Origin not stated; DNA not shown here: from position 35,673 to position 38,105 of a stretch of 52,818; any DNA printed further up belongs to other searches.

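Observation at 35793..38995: Two-gene module: ParB-N-like 710-aa helical protein followed by a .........-like protein whose catalytic acids appear lost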

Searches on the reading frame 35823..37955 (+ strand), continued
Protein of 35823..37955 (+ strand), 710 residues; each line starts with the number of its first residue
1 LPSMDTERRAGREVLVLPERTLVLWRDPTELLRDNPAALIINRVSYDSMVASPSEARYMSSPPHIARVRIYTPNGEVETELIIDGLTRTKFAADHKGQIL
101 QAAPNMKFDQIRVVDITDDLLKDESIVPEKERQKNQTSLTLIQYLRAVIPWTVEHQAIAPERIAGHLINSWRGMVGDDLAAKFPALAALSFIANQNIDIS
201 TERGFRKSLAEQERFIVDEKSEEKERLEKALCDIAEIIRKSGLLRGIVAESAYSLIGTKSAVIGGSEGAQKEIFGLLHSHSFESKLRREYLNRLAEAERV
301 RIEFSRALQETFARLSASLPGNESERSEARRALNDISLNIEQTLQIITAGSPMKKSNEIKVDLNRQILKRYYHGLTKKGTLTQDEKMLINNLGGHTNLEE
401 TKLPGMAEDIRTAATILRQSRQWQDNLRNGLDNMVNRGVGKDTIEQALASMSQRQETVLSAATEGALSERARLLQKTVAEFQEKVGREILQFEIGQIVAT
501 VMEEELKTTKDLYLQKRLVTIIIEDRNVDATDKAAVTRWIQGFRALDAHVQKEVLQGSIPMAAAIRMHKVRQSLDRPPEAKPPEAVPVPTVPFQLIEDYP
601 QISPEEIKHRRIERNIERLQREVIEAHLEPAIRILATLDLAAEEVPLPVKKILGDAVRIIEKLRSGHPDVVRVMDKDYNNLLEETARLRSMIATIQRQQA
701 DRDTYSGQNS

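Call 48: search_protein_families(library=pfam, proteins=[P0111, P0131, P0132, P0154, P0156, P0167, P0142, P0094, P0069, P0124], max_evalue=0.01)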
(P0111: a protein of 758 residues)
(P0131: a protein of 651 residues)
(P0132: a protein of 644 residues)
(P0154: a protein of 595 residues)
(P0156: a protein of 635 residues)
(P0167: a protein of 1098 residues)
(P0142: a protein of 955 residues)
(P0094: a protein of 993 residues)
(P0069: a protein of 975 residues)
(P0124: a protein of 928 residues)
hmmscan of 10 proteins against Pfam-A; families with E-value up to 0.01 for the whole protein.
P0111 (758 aa): 1 family
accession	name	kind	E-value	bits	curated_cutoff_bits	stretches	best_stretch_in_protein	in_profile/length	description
PF02467.21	Whib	-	7e-08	33.3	23.6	1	662-727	1-65/65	Transcription factor WhiB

P0131 (651 aa): 1 family
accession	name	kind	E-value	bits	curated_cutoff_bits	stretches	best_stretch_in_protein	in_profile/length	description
PF02467.21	Whib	-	3.2e-14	53.7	23.6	1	562-629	1-65/65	Transcription factor WhiB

P0132 (644 aa): 1 family
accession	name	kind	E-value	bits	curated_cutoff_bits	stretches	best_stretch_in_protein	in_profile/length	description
PF02467.21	Whib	-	2.8e-07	31.4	23.6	1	518-563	1-49/65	Transcription factor WhiB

P0154 (595 aa): 1 family
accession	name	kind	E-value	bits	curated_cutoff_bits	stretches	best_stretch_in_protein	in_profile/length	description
PF02467.21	Whib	-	9.3e-16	58.6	23.6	1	509-570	1-65/65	Transcription factor WhiB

P0156 (635 aa): 1 family
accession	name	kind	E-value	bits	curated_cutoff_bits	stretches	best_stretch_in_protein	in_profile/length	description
PF02467.21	Whib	-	6.5e-05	23.8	23.6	1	528-573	1-49/65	Transcription factor WhiB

P0167 (1098 aa): 0 families

P0142 (955 aa): 0 families

P0094 (993 aa): 0 families

P0069 (975 aa): 4 families
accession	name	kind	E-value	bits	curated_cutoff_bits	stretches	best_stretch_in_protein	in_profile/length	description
PF04539.22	Sigma70_r3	-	2.3e-11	44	25.3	1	745-801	4-60/78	Sigma-70 region 3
PF04545.22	Sigma70_r4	-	3.4e-10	39.7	24.1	1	846-896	4-50/50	Sigma-70, region 4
PF04542.20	Sigma70_r2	-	4.9e-07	29.9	24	1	672-731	7-67/71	Sigma-70 region 2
PF13412.12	HTH_24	-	7e-05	22.8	21.9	0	847-887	1-38/48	Winged helix-turn-helix DNA-binding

P0124 (928 aa): 0 families

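Call 50: find_homologous_proteins(query=A5, max_evalue=0.001)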
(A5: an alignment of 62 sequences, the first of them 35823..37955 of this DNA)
Query A5 (62 sequences) (710 aa, profile of the alignment): 8 proteins with E <= 0.001 among 8000 candidates.
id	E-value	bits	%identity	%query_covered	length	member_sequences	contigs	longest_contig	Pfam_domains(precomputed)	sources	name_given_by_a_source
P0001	1.9e-163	564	100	98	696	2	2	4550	-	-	-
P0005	3.9e-154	533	51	98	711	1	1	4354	-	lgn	-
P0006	3.1e-150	520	48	100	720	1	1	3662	-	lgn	-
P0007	3.5e-149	517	46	99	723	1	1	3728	-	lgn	-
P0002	1.2e-147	512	89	83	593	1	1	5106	-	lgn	-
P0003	3.0e-145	504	66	98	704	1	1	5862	-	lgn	-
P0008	1.7e-140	488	43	89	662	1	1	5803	-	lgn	-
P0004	4.7e-118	414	65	85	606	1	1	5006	-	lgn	-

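Call 51: list_cluster_members(proteins=[P0069, P0111, P0131, P0132, P0154, P0156, P0167, P0142, P0094, P0124])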
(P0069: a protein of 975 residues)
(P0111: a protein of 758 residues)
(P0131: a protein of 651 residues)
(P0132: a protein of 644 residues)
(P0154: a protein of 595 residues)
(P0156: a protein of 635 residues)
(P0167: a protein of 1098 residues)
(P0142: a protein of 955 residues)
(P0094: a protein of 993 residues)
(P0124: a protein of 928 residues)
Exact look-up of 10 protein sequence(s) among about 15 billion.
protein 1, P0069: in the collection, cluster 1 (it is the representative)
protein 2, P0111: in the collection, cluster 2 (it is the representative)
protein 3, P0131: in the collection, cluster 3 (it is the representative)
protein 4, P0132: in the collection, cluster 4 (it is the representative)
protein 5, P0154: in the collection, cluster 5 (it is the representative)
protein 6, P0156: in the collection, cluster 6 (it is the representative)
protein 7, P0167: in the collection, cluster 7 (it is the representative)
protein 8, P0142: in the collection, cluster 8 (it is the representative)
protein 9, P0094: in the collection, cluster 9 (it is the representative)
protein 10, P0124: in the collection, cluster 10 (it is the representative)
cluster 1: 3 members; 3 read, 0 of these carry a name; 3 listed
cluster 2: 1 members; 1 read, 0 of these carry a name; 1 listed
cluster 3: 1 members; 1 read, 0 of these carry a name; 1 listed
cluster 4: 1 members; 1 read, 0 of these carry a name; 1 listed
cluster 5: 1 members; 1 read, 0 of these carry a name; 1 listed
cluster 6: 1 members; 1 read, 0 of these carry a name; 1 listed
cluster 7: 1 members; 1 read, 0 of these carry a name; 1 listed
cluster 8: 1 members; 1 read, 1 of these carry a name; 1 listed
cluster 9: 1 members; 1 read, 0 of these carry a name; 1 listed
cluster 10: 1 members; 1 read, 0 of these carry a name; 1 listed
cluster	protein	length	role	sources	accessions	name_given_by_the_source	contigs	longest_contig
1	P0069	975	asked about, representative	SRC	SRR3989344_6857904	-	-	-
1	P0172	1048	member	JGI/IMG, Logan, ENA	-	-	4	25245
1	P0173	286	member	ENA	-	-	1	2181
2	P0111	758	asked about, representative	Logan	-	-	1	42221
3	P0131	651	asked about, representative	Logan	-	-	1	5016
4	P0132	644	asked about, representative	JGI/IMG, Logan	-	-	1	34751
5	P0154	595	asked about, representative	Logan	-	-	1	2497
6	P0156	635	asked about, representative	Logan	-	-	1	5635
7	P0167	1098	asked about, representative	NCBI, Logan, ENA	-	-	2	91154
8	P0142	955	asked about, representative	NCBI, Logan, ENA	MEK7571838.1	MAG: hypothetical protein AAB553_06200 [Patescibacteria group bacterium]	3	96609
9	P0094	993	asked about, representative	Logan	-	-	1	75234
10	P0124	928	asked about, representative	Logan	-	-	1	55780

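Call 52: find_encoding_contigs(protein=P0111, flank=8000, max_places=2)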
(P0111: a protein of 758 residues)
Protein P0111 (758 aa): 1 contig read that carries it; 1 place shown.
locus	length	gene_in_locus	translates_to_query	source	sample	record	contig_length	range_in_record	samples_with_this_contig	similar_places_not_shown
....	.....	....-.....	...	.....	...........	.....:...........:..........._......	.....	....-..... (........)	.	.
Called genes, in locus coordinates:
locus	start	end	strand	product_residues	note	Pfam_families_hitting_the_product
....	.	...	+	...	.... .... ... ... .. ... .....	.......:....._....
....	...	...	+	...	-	-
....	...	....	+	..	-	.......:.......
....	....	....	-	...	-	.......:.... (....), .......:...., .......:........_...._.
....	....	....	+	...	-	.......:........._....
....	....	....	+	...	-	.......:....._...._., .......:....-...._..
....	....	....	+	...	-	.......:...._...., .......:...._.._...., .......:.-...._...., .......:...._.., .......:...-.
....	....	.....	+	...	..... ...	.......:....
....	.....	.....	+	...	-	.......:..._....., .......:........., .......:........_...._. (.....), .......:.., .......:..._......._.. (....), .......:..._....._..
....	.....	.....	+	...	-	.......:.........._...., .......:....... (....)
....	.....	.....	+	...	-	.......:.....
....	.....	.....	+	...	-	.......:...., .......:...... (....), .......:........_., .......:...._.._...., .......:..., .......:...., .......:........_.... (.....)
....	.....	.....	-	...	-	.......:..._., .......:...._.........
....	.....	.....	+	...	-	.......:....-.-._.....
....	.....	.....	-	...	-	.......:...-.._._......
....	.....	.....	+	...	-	-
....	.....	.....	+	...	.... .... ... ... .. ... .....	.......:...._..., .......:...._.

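Call 53: find_encoding_contigs(protein=P0172, flank=8000, max_places=2)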
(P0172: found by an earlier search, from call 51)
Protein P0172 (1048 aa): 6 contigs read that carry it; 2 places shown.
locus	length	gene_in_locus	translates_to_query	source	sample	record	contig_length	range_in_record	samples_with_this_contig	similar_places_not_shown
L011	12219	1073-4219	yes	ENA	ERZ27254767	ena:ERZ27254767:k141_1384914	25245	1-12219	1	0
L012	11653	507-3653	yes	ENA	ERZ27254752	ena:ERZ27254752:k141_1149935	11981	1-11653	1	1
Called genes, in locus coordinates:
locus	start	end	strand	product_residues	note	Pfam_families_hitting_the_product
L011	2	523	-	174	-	?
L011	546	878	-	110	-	PF04956:TrbC, PF18895:T4SS_pilin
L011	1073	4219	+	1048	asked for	PF13412:HTH_24 (faint), PF04542:Sigma70_r2 (weak), PF04539:Sigma70_r3, PF08281:Sigma70_r4_2 (faint), PF04545:Sigma70_r4, PF00196:GerE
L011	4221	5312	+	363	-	PF18780:HNH_repeat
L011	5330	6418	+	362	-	PF18780:HNH_repeat (weak)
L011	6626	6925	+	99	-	PF11171:DUF2958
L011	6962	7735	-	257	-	-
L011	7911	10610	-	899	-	PF26449:DUF8128, PF10412:TrwB_AAD_bind (faint)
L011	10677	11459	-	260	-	-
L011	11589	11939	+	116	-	-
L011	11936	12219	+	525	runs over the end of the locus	PF00239:Resolvase, PF07508:Recombinase (weak), PF13408:Zn_ribbon_recom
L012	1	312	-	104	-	?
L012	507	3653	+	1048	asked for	PF13412:HTH_24 (faint), PF04542:Sigma70_r2 (weak), PF04539:Sigma70_r3, PF08281:Sigma70_r4_2 (faint), PF04545:Sigma70_r4, PF00196:GerE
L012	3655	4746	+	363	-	PF18780:HNH_repeat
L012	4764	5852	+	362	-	PF18780:HNH_repeat (weak)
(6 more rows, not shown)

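Call 54: find_encoding_contigs(protein=P0142, flank=7000, max_places=1)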
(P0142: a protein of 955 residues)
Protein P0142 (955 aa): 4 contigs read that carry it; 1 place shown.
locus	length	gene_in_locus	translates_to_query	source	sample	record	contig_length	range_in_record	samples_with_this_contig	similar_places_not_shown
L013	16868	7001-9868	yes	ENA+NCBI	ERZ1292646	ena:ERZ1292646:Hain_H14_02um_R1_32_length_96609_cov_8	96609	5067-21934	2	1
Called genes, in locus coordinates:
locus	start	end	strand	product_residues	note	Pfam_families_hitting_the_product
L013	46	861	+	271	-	PF03808:Glyco_tran_WecG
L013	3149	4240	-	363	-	PF03727:Hexokinase_2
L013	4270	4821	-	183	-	-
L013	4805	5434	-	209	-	PF18920:DUF5671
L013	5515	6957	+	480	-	PF14528:LAGLIDADG_3 (faint), PF18780:HNH_repeat (weak)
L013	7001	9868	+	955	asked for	-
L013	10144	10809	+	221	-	-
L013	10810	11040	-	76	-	PF12728:HTH_17, PF00376:MerR, PF13411:MerR_1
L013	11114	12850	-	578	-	PF05048:NosD (faint), PF24517:CBM96, PF13229:Beta_helix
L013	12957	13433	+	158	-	-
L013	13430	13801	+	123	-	PF12762:DDE_Tnp_IS1595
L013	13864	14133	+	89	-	-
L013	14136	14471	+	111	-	-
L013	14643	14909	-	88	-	-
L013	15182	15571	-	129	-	PF16320:Ribosomal_L12_N, PF00542:Ribosomal_L12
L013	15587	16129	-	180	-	PF00466:Ribosomal_L10, PF27436:RL10_C (weak)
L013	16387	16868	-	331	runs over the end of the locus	PF13518:HTH_28 (weak), PF13565:HTH_32, PF00665:rve, PF13683:rve_3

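Call 55: find_encoding_contigs(protein=P0132, flank=7000, max_places=1)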
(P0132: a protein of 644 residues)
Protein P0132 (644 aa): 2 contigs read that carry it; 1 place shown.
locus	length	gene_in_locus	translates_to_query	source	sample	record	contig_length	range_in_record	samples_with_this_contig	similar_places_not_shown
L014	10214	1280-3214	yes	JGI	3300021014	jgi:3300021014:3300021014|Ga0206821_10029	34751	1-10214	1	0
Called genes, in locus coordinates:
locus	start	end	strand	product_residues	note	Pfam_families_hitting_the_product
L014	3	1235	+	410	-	?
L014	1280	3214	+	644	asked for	PF02467:Whib (weak)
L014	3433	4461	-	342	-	PF02899:Phage_int_SAM_1 (weak), PF00589:Phage_integrase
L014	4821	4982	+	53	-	-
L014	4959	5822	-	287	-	PF00892:EamA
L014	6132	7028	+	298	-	PF00294:PfkB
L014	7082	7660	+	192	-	-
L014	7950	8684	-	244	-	PF02698:DUF218 (weak)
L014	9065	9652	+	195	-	-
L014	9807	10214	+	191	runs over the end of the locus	PF01832:Glucosaminidase (weak)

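Call 56: find_encoding_contigs(protein=P0094, flank=7000, max_places=1)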
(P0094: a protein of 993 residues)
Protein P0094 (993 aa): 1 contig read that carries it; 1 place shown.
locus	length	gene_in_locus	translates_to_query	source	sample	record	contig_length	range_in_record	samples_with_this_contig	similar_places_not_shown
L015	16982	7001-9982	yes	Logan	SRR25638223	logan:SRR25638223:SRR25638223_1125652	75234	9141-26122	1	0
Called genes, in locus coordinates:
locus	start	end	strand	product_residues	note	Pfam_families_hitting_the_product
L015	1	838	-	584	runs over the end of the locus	PF02683:DsbD_TM, PF13386:DsbD_2 (weak), PF00578:AhpC-TSA, PF08534:Redoxin, PF13905:Thioredoxin_8, PF17991:Thioredoxin_10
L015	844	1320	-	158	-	PF00578:AhpC-TSA (weak), PF00085:Thioredoxin (weak), PF13098:Thioredoxin_2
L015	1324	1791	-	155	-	PF03734:YkuD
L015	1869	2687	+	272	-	PF00512:HisKA, PF02518:HATPase_c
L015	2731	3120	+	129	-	PF00072:Response_reg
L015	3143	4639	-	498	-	PF03116:NQR2_RnfD_RnfE, PF00175:NAD_binding_1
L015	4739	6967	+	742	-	PF14528:LAGLIDADG_3 (faint)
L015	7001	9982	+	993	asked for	-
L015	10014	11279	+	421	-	PF02467:Whib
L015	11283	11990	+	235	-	PF08713:DNA_alkylation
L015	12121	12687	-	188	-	-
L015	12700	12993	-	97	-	-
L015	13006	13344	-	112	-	PF14076:DUF4258 (faint)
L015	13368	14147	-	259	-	-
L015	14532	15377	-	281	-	-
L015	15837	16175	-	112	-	-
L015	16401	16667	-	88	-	-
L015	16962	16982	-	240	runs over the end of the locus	-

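Call 68: find_encoding_contigs(protein=P0167, flank=6000, max_places=1)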
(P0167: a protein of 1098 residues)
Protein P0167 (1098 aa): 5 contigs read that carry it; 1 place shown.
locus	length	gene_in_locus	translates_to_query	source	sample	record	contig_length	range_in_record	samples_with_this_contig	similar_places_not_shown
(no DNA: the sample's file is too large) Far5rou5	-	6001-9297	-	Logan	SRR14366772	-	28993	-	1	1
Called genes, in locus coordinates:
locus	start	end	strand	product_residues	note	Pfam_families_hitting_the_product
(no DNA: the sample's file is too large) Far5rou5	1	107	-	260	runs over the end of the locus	PF00005:ABC_tran, PF13304:AAA_21 (faint)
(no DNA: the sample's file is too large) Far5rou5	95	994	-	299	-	PF01297:ZnuA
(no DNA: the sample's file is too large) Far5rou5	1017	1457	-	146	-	PF01475:FUR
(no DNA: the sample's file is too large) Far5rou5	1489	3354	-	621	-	-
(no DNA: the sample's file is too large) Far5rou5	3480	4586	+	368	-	PF07907:YibE_F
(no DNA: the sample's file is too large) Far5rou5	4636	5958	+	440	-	-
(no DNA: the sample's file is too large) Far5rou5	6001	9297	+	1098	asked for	-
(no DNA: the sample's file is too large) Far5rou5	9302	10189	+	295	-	PF00801:PKD (faint), PF18911:PKD_4 (weak)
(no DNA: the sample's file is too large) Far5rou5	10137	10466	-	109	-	PF03819:MazG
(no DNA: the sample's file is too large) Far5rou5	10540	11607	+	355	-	-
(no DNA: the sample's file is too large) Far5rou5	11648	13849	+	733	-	-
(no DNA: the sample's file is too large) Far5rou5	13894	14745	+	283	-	PF01261:AP_endonuc_2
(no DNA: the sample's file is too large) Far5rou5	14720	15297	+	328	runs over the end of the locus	PF01522:Polysacc_deac_1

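Call 69: find_encoding_contigs(protein=P0124, flank=6000, max_places=1)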
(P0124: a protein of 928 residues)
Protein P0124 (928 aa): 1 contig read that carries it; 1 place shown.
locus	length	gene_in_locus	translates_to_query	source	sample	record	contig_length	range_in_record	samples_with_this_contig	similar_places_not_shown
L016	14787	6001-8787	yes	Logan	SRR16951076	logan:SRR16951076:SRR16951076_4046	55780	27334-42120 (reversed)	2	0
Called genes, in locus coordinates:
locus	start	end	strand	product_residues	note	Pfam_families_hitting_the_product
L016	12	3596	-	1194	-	-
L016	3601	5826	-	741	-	-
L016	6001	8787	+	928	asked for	-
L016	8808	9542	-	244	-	PF01479:S4 (weak), PF00849:PseudoU_synth_2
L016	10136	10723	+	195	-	-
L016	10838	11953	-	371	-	-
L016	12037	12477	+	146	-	PF08818:DUF1801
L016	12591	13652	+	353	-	-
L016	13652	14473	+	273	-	PF00459:Inositol_P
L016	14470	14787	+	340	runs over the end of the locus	PF00702:Hydrolase (faint), PF12710:HAD (weak)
